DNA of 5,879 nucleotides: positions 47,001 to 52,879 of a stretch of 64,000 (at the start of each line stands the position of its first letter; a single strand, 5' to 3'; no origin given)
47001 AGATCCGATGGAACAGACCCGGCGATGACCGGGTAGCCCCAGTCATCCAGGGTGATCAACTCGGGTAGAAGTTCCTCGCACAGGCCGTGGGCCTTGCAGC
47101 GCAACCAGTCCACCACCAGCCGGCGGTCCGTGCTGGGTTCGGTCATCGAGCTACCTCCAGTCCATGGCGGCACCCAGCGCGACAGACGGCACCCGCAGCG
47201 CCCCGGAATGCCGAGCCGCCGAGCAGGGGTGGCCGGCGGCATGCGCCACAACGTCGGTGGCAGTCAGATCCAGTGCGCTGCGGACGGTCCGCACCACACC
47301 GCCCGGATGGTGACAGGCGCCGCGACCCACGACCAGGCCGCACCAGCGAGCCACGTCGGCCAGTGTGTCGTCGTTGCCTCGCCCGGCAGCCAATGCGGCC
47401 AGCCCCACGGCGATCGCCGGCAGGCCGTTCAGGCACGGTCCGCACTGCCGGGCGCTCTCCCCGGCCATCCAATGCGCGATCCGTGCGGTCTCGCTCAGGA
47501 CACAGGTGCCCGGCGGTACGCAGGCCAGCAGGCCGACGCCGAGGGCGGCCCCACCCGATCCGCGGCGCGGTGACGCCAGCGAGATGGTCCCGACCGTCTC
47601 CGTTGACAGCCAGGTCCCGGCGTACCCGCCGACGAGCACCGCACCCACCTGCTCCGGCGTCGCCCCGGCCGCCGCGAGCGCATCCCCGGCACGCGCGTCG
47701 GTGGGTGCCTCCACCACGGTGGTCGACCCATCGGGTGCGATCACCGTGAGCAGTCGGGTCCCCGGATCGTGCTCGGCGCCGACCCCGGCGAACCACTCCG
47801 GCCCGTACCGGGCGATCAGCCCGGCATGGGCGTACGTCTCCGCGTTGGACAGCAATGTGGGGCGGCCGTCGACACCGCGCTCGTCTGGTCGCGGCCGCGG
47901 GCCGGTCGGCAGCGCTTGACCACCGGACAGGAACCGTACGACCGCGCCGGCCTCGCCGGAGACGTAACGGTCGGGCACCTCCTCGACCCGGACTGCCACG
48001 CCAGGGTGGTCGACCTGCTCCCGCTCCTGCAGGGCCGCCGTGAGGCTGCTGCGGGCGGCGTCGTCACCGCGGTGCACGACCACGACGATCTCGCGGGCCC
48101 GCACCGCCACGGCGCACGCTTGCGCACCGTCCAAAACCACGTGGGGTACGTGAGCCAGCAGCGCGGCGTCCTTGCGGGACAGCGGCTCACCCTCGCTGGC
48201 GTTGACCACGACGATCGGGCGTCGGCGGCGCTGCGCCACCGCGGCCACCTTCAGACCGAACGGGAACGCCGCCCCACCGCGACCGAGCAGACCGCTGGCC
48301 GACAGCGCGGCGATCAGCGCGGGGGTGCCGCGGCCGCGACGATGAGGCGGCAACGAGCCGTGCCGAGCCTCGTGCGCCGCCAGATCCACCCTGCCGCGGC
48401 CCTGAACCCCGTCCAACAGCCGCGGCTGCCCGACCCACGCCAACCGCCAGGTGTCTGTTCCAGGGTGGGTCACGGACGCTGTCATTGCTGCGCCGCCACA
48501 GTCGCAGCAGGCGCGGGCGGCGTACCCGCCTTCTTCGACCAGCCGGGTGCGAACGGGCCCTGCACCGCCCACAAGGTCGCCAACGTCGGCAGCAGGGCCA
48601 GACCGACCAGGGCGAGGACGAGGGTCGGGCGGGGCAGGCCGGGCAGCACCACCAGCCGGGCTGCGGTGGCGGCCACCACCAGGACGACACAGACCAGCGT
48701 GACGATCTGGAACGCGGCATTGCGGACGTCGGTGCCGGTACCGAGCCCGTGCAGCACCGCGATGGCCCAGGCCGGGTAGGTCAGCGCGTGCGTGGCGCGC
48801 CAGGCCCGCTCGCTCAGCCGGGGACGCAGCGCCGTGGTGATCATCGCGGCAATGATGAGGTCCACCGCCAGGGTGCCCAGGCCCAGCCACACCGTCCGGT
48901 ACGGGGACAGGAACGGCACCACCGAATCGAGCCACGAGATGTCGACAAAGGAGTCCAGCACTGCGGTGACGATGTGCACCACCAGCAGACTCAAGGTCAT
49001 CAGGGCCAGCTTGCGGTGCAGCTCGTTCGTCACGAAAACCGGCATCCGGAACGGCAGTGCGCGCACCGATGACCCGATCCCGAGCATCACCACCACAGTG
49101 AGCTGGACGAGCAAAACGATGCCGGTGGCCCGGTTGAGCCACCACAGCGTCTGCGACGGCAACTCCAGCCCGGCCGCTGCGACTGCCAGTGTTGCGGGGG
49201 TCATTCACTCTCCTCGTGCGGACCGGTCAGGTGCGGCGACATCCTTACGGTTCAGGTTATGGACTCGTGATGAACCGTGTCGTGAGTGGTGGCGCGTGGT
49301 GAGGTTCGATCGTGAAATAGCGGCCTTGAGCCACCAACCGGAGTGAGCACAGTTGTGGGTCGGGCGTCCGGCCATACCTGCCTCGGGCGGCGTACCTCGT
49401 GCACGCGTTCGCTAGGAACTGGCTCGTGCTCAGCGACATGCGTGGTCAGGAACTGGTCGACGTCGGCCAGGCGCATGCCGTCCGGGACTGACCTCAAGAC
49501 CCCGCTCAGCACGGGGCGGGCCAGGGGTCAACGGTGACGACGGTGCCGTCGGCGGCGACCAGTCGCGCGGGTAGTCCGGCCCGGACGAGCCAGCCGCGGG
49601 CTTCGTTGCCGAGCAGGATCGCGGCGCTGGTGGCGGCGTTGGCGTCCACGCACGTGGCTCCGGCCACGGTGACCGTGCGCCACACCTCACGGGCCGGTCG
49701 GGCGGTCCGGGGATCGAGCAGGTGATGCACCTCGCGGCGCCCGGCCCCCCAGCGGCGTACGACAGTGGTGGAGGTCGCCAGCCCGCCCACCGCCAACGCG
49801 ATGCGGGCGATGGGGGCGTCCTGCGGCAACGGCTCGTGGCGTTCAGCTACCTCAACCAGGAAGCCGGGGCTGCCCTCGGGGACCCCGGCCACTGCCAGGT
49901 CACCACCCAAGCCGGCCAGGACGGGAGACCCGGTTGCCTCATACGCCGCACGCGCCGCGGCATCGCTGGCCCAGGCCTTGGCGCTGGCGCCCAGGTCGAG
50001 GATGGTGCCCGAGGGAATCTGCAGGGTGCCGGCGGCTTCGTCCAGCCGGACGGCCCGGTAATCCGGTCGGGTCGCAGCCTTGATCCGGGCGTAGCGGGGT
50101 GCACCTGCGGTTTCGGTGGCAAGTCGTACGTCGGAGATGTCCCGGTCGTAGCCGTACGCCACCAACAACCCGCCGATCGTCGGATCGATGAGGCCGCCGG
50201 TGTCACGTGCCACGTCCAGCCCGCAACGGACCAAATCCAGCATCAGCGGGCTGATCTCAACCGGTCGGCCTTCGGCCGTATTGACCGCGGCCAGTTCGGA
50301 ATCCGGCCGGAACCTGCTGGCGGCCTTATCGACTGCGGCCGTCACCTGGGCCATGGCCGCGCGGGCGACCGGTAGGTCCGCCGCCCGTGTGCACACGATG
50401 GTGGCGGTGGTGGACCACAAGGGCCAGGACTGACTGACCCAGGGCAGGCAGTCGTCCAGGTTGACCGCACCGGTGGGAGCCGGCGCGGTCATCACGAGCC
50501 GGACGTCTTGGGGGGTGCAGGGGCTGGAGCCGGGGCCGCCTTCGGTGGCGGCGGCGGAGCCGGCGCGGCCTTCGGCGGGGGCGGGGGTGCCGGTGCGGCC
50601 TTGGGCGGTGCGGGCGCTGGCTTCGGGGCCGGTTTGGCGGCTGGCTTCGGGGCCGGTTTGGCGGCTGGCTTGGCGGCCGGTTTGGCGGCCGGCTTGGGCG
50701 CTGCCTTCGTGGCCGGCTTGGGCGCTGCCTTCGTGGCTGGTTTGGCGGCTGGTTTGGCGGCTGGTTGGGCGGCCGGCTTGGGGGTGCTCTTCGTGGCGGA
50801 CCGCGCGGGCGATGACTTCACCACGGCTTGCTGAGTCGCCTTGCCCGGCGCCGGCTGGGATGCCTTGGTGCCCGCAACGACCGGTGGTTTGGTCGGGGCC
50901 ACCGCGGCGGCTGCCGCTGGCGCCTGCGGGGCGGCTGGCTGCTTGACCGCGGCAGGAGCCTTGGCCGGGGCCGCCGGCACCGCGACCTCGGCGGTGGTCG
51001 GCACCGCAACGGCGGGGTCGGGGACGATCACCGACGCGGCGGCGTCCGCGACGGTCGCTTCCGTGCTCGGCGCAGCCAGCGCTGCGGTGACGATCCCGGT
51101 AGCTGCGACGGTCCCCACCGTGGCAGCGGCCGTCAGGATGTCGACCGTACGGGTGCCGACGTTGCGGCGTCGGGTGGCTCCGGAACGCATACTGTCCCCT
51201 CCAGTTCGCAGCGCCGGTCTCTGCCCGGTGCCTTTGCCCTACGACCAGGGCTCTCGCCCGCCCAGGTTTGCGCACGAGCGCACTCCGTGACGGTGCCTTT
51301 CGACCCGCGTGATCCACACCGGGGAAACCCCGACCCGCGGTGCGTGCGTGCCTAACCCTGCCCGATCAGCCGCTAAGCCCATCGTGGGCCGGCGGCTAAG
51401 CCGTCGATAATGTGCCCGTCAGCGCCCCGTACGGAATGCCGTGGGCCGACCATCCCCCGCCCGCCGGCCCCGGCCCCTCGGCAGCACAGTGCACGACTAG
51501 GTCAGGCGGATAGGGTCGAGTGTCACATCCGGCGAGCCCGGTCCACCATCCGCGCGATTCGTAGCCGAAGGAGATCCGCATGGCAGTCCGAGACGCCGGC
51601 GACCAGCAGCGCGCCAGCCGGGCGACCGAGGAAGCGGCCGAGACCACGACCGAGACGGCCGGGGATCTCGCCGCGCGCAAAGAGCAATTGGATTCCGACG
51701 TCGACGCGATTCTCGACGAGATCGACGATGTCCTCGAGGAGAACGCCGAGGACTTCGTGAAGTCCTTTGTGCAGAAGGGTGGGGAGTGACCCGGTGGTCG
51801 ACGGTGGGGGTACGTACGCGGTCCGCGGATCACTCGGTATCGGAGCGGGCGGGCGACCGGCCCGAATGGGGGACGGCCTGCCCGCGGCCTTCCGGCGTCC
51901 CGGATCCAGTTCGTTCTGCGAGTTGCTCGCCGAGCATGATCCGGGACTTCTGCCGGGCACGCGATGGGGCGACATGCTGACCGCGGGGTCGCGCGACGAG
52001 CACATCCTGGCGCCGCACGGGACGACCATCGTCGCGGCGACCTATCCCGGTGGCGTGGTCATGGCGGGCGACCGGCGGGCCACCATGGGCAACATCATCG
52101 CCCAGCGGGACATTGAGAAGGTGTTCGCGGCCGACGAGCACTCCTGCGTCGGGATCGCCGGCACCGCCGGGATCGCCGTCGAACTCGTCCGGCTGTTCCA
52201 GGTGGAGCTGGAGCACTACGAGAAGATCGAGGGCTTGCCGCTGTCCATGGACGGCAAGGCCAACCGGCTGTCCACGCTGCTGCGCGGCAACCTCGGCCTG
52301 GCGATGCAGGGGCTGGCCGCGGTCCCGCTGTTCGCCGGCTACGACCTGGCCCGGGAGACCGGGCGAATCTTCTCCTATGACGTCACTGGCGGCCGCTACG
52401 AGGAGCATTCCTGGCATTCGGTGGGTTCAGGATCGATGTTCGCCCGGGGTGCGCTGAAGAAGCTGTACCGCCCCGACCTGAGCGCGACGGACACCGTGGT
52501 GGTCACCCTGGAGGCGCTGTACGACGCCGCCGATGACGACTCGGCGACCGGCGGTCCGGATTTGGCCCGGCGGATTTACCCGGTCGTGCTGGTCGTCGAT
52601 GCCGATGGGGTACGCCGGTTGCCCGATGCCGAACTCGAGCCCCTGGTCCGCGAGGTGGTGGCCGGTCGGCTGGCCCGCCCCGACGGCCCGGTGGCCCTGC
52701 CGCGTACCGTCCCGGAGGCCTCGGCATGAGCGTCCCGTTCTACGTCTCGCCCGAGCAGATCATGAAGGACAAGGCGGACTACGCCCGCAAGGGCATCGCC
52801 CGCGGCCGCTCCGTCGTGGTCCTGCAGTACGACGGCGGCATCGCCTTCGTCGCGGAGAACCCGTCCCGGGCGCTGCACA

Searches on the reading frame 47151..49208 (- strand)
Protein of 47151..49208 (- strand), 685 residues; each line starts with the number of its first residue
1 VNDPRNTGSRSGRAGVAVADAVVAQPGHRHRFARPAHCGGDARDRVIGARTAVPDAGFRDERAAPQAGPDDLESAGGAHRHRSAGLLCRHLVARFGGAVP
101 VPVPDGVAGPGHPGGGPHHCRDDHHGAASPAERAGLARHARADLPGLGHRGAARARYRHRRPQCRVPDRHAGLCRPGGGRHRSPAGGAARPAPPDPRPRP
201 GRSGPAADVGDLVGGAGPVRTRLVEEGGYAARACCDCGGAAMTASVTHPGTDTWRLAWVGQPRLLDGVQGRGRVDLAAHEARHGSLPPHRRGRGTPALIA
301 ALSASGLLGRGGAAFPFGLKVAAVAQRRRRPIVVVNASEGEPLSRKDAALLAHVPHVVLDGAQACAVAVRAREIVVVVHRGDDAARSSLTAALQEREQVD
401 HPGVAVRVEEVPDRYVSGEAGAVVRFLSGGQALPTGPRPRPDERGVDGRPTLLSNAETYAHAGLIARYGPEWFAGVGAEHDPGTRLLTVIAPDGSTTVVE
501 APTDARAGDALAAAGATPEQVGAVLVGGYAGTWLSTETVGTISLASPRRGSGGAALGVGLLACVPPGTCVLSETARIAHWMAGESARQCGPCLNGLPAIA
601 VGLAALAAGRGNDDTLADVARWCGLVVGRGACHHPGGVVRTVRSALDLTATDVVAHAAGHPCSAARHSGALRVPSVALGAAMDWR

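Call 52: search_protein_families(library=pfam, proteins=[window:47151-49208:-], max_evalue=0.001)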
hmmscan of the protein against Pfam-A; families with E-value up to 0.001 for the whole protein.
window:47151-49208:- (685 aa): 2 families
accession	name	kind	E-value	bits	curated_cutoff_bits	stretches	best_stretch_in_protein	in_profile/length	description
PF01512.22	Complex1_51K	-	4.6e-30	104.9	31.2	1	303-461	2-147/150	Nuo51 FMN-binding domain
PF10589.14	NADH_4Fe-4S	-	3.9e-12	46.3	23.5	1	574-656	3-85/85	NADH-ubiquinone oxidoreductase-F iron-sulfur binding region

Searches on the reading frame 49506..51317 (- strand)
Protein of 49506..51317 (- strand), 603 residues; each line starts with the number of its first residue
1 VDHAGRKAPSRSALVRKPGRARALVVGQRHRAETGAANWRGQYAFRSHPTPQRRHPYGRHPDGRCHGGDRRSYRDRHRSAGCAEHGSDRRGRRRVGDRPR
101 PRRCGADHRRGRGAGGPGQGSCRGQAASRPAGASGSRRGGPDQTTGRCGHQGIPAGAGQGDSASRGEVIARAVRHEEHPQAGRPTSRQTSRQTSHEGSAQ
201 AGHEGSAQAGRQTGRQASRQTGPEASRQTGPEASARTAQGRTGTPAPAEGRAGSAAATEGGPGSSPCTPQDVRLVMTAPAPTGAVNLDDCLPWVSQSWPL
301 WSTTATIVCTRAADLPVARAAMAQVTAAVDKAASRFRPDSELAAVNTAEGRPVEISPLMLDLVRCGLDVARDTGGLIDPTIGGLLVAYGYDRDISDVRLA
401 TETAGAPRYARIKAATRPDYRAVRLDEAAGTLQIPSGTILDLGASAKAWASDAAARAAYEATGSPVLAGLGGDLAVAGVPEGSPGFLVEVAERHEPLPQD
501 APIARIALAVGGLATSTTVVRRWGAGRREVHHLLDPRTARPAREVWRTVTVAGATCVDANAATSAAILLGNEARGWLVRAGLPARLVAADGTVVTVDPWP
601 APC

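Call 52: search_protein_families(library=pfam, proteins=[window:49506-51317:-], max_evalue=0.001)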
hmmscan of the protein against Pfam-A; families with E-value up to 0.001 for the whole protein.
window:49506-51317:- (603 aa): 1 family
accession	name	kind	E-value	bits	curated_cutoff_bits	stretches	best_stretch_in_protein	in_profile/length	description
PF02424.20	ApbE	-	1.3e-44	153.2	25.6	1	303-579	3-256/266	ApbE family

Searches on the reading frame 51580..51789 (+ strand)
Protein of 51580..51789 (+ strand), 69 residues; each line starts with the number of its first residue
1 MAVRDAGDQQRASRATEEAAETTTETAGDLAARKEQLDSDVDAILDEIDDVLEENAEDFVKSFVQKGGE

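Call 5: search_protein_families(library=pfam, proteins=[window:51580-51789:+], max_evalue=0.01)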
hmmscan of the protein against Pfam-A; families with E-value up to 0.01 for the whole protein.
window:51580-51789:+ (69 aa): 1 family
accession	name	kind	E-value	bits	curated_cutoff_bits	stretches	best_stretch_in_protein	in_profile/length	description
PF05639.16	Pup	-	1.4e-25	90.5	27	1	4-69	1-69/69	Pup-like protein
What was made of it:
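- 51580..51789 (+): pup, the prokaryotic ubiquitin-like protein gene. Pfam Pup, E = 1.4e-25 (call 5)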

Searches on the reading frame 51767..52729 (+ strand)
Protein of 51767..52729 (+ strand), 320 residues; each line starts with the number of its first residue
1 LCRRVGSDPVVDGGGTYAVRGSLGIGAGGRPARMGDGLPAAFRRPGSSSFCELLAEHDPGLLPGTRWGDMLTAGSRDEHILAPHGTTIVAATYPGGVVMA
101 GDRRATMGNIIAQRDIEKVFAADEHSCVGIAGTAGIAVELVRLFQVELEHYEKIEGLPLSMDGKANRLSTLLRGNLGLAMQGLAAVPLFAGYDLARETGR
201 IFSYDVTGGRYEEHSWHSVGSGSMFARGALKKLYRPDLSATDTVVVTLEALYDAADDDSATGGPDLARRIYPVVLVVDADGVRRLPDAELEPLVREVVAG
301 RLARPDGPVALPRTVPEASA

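Call 5: search_protein_families(library=pfam, proteins=[window:51767-52729:+], max_evalue=0.01)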
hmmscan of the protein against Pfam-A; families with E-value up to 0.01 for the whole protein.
window:51767-52729:+ (320 aa): 1 family
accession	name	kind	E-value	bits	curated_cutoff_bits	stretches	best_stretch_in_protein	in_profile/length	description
PF00227.31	Proteasome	-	8.7e-38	130.3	22.4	1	84-263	3-182/189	Proteasome subunit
